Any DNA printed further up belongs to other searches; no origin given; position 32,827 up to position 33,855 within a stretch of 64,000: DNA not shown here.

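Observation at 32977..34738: Tightly coupled three-gene operon: two divergent DUF488 paralogs plus an unassignable 242-aa protein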

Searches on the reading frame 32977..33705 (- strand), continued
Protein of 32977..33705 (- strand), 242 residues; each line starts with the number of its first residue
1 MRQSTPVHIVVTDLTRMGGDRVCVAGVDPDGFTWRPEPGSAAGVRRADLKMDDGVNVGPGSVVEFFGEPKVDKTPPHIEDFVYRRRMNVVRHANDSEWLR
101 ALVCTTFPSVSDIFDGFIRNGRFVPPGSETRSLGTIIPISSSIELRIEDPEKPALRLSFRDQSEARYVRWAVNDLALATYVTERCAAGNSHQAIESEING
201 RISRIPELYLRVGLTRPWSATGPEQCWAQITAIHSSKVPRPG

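Call 70: fold_search(model_id=the predicted structure, library=pdb)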
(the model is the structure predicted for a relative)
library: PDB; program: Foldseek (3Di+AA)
matches with E <= 10: 1064; with E <= 0.001: 18
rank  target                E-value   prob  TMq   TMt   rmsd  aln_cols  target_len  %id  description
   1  8dba_H                4.4e-05  0.93  0.23  0.17  18.0       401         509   12  Crystal structure of dodecameric KaiC (released 2023-03-22)
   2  8dba_F                6.4e-05  0.87  0.22  0.17  16.9       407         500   12  Crystal structure of dodecameric KaiC (released 2023-03-22)
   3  8dba_K                1.2e-04  0.84  0.21  0.16  17.3       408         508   10  Crystal structure of dodecameric KaiC (released 2023-03-22)
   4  8db3_A                1.4e-04  0.77  0.21  0.17  17.1       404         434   12  Crystal structure of KaiC with truncated C-terminal coiled-coil domain (released 2023-03-22)
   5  8zn5_K                2.3e-04  0.80  0.22  0.18  15.7       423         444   11  Crystal Structure of Designed Clock Protein KaiC (released 2025-04-16)
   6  7dy2_J                2.8e-04  0.77  0.22  0.17  15.9       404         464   11  Crystal Structure of Cyanobacterial Circadian Clock Protein KaiC (released 2022-04-27)
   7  8zn7_D                3.1e-04  0.75  0.23  0.18  15.9       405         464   10  Crystal Structure of Designed Clock Protein KaiC (released 2025-04-16)
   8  8zn6_H                3.3e-04  0.80  0.23  0.18  16.4       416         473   10  Crystal Structure of Designed Clock Protein KaiC (released 2025-04-16)
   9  7dy2_L                4.3e-04  0.80  0.24  0.19  16.3       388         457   10  Crystal Structure of Cyanobacterial Circadian Clock Protein KaiC (released 2022-04-27)
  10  8zn6_G                5.1e-04  0.75  0.23  0.18  17.0       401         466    9  Crystal Structure of Designed Clock Protein KaiC (released 2025-04-16)
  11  8zn5_G                5.1e-04  0.72  0.22  0.18  17.4       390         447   12  Crystal Structure of Designed Clock Protein KaiC (released 2025-04-16)
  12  7v3x_D                5.1e-04  0.72  0.22  0.17  15.7       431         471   10  Crystal Structure of Cyanobacterial Circadian Clock Protein KaiC (released 2022-04-27)
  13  8zn6_C                5.1e-04  0.72  0.22  0.18  17.5       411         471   10  Crystal Structure of Designed Clock Protein KaiC (released 2025-04-16)
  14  8dba_J                5.1e-04  0.72  0.22  0.16  15.9       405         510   11  Crystal structure of dodecameric KaiC (released 2023-03-22)
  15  7v3x_J                7.4e-04  0.66  0.22  0.17  16.7       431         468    9  Crystal Structure of Cyanobacterial Circadian Clock Protein KaiC (released 2022-04-27)
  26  5o5o_A                3.0e-03  0.57  0.22  0.25  14.8       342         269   10  X-ray crystal structure of RapZ from Escherichia coli (P32 space group) (released 2017-08-30)
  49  1fpz_A                3.7e-02  0.89  0.19  0.32   8.0       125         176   15  CRYSTAL STRUCTURE ANALYSIS OF KINASE ASSOCIATED PHOSPHATASE (KAP) WITH A SUBSTITUTION OF THE CATALYTIC SITE CYSTEINE ( (released 2001-05-09)
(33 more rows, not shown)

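Call 71: search_dna_similar(query=P0043, collection=plasmids, mode=protein, max_evalue=0.001, max_rows=20)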
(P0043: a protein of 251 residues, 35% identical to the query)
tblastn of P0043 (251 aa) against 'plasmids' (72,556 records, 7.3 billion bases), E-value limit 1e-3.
No match.

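Call 72: search_dna_similar(query=P0043, collection=phages, mode=protein, max_evalue=0.001, max_rows=20)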
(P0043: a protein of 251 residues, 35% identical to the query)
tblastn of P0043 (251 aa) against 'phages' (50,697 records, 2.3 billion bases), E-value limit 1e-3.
No match.

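Call 88: fold_search(model_id=the predicted structure, library=viral)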
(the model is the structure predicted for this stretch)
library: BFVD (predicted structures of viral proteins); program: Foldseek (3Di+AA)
matches with E <= 10: 582; with E <= 0.001: 0
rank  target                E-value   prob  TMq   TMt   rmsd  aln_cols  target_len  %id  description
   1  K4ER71                6.1e-03  0.82  0.29  0.23  10.5       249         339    8  Lef-3 [Epinotia aporema granulovirus]
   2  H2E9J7                6.5e-03  1.00  0.26  0.16   6.2       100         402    9  ATP-dependent RecD2 DNA helicase-like helix-hairpin-helix domain-containing protein [Megavirus courdo7]
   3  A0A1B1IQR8            1.0e-02  1.00  0.25  0.37   3.9        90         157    7  (no name in the UniProt tables at hand)
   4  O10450                1.0e-02  0.92  0.32  0.25   9.1       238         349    8  LEF-3 [Spodoptera littoralis nuclear polyhedrosis virus]
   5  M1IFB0                1.0e-02  0.47  0.18  0.14  17.3       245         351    8  (no name in the UniProt tables at hand)
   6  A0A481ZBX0            1.2e-02  0.28  0.20  0.15  16.7       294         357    9  DNA ligase [Pithovirus LCPAC403]
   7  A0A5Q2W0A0            1.9e-02  0.85  0.34  0.25   8.3       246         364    9  (no name in the UniProt tables at hand)
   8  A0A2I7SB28            2.0e-02  0.98  0.25  0.37   6.4       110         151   17  (no name in the UniProt tables at hand)
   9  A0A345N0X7            2.1e-02  1.00  0.24  0.58   4.1        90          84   11  (no name in the UniProt tables at hand)
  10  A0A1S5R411            2.8e-02  0.99  0.24  0.30   3.8        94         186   12  Uncharacterized protein [Pseudomonas phage pf16]
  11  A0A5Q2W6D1            5.1e-02  0.66  0.26  0.06  16.1       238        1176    8  (no name in the UniProt tables at hand)
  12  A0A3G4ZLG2            5.1e-02  0.30  0.22  0.28  13.7       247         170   10  Translation elongation factor KOW-like domain-containing protein [Terrestrivirus sp.]
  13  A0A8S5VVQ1            6.7e-02  0.25  0.26  0.15  15.6       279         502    8  (no name in the UniProt tables at hand)
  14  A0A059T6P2            6.7e-02  0.14  0.18  0.18  18.8       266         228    8  Uncharacterized protein [Listeria phage LP-083-1]
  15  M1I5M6                7.0e-02  0.12  0.17  0.14  22.7       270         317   10  Surface protein [Paramecium bursaria Chlorella virus IL3A]
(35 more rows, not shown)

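Call 94: list_cluster_members(proteins=[window:32977-33705:-, window:33709-34179:-, window:34184-34711:-, window:30537-31715:-])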
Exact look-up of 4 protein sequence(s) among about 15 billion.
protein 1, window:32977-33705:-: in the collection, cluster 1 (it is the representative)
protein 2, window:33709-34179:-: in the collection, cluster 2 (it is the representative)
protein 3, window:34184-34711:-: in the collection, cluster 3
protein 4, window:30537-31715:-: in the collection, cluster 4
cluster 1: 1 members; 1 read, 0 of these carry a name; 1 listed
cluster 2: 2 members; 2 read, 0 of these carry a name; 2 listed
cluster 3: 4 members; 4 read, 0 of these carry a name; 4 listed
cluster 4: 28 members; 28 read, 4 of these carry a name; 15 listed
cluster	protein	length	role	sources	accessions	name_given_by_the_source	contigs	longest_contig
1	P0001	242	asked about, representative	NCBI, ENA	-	-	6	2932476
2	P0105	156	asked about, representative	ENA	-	-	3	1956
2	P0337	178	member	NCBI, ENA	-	-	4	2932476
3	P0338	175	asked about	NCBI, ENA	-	-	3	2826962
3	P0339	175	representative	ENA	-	-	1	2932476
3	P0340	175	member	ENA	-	-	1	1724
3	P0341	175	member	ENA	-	-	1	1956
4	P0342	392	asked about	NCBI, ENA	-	-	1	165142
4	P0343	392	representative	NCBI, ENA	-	-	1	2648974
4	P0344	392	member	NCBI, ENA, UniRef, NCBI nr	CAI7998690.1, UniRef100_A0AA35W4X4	Chaperone protein DnaJ [Geodia barretti] | Chaperone protein DnaJ n=3 Tax=Geodia barretti TaxID=519541 RepID=A0AA35W4X4_GEOBA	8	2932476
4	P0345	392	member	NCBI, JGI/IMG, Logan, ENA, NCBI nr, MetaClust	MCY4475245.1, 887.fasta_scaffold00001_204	MAG: molecular chaperone DnaJ [Chloroflexi bacterium] | molecular chaperone DnaJ [Chloroflexota bacterium] | \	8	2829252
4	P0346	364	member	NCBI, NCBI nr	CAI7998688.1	Chaperone protein DnaJ [Geodia barretti]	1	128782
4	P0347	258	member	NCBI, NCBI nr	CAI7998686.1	Chaperone protein DnaJ [Geodia barretti]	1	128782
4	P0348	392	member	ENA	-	-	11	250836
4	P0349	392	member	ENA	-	-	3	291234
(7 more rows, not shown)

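Call 95: search_protein_representatives(alignment_id=A1)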
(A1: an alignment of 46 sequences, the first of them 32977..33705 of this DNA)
Query: 46 sequences, 243 profile positions. Proteins with E-value up to 0.001 (for the whole library): 1754; up to 1e-10: 1188; up to 1e-30: 338. The best 150 are listed.
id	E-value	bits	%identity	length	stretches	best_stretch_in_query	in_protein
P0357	2.8e-94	331.7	-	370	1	1-242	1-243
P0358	6.3e-85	301.1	-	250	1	1-241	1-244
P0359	7.6e-84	297.6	-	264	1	1-242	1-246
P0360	5.0e-82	291.6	-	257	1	1-241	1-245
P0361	6.4e-82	291.3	-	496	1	1-242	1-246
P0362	2.4e-80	286.1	-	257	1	1-241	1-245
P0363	9.7e-80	284.1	-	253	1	1-242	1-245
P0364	1.2e-79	283.9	-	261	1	3-242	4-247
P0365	4.9e-79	281.8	-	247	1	4-242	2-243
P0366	5.8e-79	281.6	-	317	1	1-242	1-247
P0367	6.0e-79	281.5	-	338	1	1-242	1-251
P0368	6.2e-79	281.5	-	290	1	1-242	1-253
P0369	7.9e-79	281.1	-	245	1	1-241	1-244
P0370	6.6e-78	278.1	-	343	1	1-242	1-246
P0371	2.4e-77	276.3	-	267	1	3-242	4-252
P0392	6.0e-74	265.2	-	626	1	5-241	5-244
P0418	4.9e-69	249.1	-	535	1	1-235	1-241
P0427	2.4e-68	246.8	-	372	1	1-241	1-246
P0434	4.3e-67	242.7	-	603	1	13-242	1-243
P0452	2.0e-64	234.0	-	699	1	3-235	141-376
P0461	1.3e-63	231.3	-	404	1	3-233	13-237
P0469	4.4e-62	226.3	-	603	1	4-233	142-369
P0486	5.7e-59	216.1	-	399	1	1-227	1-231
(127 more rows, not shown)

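Call 96: search_protein_families(library=pfam, proteins=[P0361, P0392, P0418, P0434, P0452, P0469, P0357, P0461, P0486, P0427], max_evalue=0.001)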
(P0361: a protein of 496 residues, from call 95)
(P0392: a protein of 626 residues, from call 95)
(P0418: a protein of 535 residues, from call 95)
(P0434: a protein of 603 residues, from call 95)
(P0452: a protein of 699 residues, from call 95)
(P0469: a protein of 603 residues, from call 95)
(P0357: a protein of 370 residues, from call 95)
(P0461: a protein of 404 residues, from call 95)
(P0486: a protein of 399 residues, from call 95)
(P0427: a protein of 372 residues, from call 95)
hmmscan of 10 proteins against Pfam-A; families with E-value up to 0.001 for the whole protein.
P0361 (496 aa): 1 family
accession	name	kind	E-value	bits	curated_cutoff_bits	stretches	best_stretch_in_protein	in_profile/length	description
PF00570.28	HRDC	-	2.6e-13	50.2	23.8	1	316-381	3-68/68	HRDC domain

P0392 (626 aa): 2 families
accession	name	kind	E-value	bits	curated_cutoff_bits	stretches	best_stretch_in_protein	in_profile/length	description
PF00270.35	DEAD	-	1.8e-24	86.8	26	1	292-454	4-167/167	DEAD/DEAH box helicase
PF00271.37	Helicase_C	-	9.7e-24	84.2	23.5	1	486-593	3-110/110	Helicase conserved C-terminal domain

P0418 (535 aa): 2 families
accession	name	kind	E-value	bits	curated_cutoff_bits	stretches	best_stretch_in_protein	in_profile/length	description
PF00570.28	HRDC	-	8e-25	87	23.8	1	328-393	2-67/68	HRDC domain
PF22557.2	DuOB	-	1.2e-15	58.5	27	1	13-232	10-210/210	Dual OB-containing domain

P0434 (603 aa): 6 families
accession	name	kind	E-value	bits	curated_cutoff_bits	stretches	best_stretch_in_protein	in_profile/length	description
PF13646.12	HEAT_2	-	1.1e-17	64.5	27.7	2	539-598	2-59/88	HEAT repeats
PF22557.2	DuOB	-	2.9e-13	50.8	27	1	4-224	13-210/210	Dual OB-containing domain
PF03130.22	HEAT_PBS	-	2.7e-12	46.3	20.9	0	553-575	1-23/27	PBS lyase HEAT-like repeat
PF09382.16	RQC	-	1.8e-05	25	23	1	392-467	5-82/114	RQC domain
PF02985.28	HEAT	-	3.5e-05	24.1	23.5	0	540-565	4-28/31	HEAT repeat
PF13513.12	HEAT_EZ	-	6.2e-05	23.9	27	0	537-564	29-55/55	HEAT-like repeat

P0452 (699 aa): 3 families
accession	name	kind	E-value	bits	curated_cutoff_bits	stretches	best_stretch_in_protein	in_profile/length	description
PF09382.16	RQC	-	1.2e-32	112.5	23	1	400-507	3-110/114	RQC domain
PF00570.28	HRDC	-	1.7e-20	73.2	23.8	1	519-584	3-68/68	HRDC domain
PF22557.2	DuOB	-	8.9e-17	62.3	27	1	141-367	1-210/210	Dual OB-containing domain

P0469 (603 aa): 5 families
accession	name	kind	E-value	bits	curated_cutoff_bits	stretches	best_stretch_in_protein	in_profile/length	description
PF13646.12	HEAT_2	-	2.7e-20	72.9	27.7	2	378-451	6-80/88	HEAT repeats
PF22557.2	DuOB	-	1.3e-15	58.4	27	1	144-362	4-210/210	Dual OB-containing domain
PF03130.22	HEAT_PBS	-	2.5e-15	55.6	20.9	2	450-476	1-27/27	PBS lyase HEAT-like repeat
PF02985.28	HEAT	-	4.9e-09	36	23.5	0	405-431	2-28/31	HEAT repeat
PF13513.12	HEAT_EZ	-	3.3e-05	24.7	27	1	418-460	2-54/55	HEAT-like repeat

P0357 (370 aa): 2 families
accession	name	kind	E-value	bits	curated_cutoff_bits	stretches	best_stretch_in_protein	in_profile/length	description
PF22557.2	DuOB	-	6.7e-19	69.2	27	1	3-227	1-210/210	Dual OB-containing domain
PF00903.31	Glyoxalase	-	2.3e-11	44.6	20.6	1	255-366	2-121/121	Glyoxalase/Bleomycin resistance protein/Dioxygenase superfamily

P0461 (404 aa): 1 family
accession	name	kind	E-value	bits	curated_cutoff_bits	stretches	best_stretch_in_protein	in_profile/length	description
PF00570.28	HRDC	-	1.2e-20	73.7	23.8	1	333-397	3-67/68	HRDC domain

P0486 (399 aa): 1 family
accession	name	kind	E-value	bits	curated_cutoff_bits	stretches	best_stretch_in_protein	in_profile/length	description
PF22557.2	DuOB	-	1.4e-10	42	27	1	13-230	9-210/210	Dual OB-containing domain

P0427 (372 aa): 1 family
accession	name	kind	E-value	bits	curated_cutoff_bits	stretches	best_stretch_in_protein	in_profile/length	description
PF22557.2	DuOB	-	6.9e-14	52.8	27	1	12-231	10-210/210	Dual OB-containing domain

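Call 105: search_solved_structures(query=A3, max_evalue=1)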
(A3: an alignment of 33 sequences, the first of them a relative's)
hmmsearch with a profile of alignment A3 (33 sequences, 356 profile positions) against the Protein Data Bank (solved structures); distinct sequences matched with E-value up to 1: 2.
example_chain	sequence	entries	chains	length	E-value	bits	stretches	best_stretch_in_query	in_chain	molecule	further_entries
3bf8_A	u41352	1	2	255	0.38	12.9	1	29-129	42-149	Esterase YbfF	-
2kz3_A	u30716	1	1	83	0.62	12.2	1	11-46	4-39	Putative uncharacterized protein RAD51L3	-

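Call 106: search_solved_structures(query=A1, max_evalue=1)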
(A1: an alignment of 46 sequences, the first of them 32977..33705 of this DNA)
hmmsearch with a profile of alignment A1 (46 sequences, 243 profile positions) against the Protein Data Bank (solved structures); distinct sequences matched with E-value up to 1: 4.
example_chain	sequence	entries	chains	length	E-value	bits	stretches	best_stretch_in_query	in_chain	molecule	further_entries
5v93_d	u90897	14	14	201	0.023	17.6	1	147-228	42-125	30S ribosomal protein S4 | Small ribosomal subunit protein uS4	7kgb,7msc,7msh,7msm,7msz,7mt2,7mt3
6dzi_l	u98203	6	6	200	0.19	14.6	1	146-213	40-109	30S ribosomal protein S4 | Small ribosomal subunit protein uS4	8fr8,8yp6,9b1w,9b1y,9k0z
32nj_D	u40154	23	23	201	0.19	14.6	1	146-213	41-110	Small ribosomal subunit protein uS4 | 30S ribosomal protein S4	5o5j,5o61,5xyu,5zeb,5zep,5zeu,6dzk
1of5_A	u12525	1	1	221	0.7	12.7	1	80-141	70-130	MRNA EXPORT FACTOR MEX67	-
